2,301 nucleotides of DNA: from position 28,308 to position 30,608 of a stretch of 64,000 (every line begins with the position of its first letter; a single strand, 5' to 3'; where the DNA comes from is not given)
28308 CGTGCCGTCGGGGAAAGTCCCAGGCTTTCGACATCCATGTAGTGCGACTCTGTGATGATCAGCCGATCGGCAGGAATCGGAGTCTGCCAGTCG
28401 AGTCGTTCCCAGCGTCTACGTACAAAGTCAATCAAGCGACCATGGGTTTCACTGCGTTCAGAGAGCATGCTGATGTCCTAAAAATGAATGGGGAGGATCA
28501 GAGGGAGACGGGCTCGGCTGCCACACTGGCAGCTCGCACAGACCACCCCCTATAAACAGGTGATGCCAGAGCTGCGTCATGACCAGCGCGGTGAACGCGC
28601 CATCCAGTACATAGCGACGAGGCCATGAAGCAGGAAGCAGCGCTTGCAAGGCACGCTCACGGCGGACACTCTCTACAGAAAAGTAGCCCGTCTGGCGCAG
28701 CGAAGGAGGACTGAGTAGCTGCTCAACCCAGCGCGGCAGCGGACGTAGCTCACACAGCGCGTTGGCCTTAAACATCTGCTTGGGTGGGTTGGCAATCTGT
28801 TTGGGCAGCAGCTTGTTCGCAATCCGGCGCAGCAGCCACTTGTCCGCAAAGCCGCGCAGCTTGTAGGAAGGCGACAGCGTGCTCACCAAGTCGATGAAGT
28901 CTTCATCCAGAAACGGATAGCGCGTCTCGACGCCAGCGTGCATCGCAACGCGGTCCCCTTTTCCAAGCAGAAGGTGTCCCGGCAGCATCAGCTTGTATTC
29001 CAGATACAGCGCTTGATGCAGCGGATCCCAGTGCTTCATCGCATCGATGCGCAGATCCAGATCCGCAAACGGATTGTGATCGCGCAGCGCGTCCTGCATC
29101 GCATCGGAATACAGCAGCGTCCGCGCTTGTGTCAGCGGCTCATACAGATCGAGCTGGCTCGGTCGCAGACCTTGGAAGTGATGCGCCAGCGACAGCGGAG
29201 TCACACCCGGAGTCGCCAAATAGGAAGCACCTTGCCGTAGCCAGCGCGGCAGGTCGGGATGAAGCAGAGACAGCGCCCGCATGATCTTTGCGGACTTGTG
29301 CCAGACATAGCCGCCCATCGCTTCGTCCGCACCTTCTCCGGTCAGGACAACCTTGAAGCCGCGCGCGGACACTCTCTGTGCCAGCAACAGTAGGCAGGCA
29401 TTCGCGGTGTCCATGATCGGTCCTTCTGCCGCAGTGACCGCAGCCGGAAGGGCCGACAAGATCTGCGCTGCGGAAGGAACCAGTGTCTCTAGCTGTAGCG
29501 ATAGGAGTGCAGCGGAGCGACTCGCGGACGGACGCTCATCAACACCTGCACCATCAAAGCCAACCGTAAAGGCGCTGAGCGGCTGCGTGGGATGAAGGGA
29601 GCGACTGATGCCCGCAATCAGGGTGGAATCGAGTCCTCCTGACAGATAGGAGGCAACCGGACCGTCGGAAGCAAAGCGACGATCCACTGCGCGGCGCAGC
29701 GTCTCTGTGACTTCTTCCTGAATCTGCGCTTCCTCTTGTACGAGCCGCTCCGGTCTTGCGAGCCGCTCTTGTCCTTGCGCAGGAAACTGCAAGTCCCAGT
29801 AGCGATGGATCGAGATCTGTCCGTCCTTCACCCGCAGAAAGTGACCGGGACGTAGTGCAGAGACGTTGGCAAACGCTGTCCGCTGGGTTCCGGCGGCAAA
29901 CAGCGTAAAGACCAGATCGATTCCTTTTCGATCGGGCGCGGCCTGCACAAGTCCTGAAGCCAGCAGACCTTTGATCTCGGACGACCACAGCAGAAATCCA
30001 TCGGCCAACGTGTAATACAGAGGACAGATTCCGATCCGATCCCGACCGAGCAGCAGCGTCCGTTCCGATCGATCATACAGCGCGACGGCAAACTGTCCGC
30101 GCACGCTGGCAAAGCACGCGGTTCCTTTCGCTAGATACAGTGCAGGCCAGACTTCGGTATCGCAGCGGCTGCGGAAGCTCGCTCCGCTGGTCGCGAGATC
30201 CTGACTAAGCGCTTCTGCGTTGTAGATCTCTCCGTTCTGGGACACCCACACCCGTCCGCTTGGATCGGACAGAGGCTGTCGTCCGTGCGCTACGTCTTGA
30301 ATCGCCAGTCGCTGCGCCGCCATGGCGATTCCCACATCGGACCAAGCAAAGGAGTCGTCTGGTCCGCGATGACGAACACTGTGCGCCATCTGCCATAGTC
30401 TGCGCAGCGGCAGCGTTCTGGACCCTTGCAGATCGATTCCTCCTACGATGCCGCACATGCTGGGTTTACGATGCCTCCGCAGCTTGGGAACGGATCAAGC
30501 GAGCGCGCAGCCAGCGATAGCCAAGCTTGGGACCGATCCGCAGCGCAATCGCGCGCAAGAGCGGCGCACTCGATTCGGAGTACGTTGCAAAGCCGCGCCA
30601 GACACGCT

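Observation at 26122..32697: Orphan four-gene operon: unknown 743-aa protein, AsnB-like amidotransferase, AurF-like diiron protein and PLD-like protein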

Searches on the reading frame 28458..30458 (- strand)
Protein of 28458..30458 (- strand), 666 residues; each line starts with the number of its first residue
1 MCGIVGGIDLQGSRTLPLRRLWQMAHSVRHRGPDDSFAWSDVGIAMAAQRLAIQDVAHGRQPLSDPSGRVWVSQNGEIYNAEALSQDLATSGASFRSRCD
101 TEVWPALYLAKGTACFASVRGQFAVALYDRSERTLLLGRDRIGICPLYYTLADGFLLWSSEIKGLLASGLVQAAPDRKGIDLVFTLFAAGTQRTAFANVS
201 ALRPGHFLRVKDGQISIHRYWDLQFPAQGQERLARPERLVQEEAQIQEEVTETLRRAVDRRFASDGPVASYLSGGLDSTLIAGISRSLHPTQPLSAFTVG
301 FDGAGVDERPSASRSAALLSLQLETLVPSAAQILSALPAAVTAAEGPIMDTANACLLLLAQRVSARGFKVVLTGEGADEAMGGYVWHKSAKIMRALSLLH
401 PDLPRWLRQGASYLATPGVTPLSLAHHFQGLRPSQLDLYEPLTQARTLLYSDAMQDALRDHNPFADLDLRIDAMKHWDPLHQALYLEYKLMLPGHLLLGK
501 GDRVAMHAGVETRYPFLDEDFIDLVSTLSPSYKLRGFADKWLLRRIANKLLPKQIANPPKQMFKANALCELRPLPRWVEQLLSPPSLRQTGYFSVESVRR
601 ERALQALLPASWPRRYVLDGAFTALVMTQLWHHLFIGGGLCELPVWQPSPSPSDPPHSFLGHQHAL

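Call 3: search_protein_families(library=pfam, proteins=[window:28458-30458:-], max_evalue=0.01)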
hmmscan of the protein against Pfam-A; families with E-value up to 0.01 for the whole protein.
window:28458-30458:- (666 aa): 4 families
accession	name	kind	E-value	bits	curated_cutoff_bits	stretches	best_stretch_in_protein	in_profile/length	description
PF00733.27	Asn_synthase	-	6.4e-74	250.2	21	1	249-632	1-353/354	Asparagine synthase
PF13537.11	GATase_7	-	6.7e-36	123.5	25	1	49-167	2-123/123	Glutamine amidotransferase domain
PF13522.11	GATase_6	-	8.2e-32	110.4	27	1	33-161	1-130/130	Glutamine amidotransferase domain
PF12481.13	DUF3700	-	0.0064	16.4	27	0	118-169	128-180/228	Aluminium induced protein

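Call 4: search_protein_families(library=ncbifam, proteins=[window:28458-30458:-], max_evalue=0.01)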
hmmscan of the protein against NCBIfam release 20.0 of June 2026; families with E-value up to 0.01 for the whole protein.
window:28458-30458:- (666 aa): 9 families
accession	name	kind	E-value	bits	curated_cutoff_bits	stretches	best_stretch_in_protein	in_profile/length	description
TIGR01536.1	asn_synth_AEB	equivalog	6.1e-117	391.7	267.1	1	2-563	1-517/517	asparagine synthase (glutamine-hydrolyzing)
TIGR03108.1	eps_aminotran_1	hypoth_equivalog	5.5e-97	325.9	816.9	1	1-599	1-598/628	XrtA/PEP-CTERM system amidotransferase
TIGR03104.1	trio_amidotrans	equivalog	2.4e-83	280.3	570.1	2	1-389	1-385/589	N-acetylglutaminylglutamine amidotransferase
NF006949.0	PRK09431.1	equivalog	3.1e-76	257.1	499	3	1-166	1-166/554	asparagine synthase B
NF033535.1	lass_lactam_cya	exception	1.1e-50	172.9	525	2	1-381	1-376/668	lasso peptide isopeptide bond-forming cyclase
NF033561.1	macrolact_Ik_Al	subfamily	1.6e-18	66.7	300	1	118-379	78-329/561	albusnodin/ikarugamycin family macrolactam cyclase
NF001484.0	PRK00331.1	subfamily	5.7e-06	25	381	1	62-166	87-199/601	isomerizing glutamine--fructose-6-phosphate transaminase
TIGR01135.1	glmS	equivalog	8.4e-06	24.5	418.05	1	62-167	86-199/607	glutamine--fructose-6-phosphate transaminase (isomerizing)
TIGR01134.1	purF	equivalog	2.9e-05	23.6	350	1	60-161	84-195/432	amidophosphoribosyltransferase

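Call 32: search_solved_structures(query=window:28458-30455:-, max_evalue=0.001, show_alignments=0)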
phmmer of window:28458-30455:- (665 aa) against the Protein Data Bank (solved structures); distinct sequences matched with E-value up to 0.001: 6.
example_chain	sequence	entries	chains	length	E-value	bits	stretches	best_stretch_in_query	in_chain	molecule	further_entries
7ylz_A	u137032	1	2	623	4.8e-40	141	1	1-390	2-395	hydroxyamidotransferase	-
1ct9_A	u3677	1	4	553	2.7e-37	131.9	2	5-165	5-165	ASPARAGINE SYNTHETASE B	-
9b6c_A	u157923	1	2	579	2.1e-25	92.6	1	24-388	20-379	Asparagine synthetase [glutamine-hydrolyzing]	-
8sue_A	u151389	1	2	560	3.4e-25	91.9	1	24-388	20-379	Asparagine synthetase [glutamine-hydrolyzing]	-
6gq3_A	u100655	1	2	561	3.4e-25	91.9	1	24-388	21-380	Asparagine synthetase [glutamine-hydrolyzing]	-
1jgt_A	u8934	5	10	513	3.7e-13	52.1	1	74-391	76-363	BETA-LACTAM SYNTHETASE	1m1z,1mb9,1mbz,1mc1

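Call 101: search_protein_families(library=padloc, proteins=[window:28458-30458:-], max_evalue=0.01)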
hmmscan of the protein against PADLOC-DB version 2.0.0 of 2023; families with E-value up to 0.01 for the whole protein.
window:28458-30458:- (666 aa): 0 families
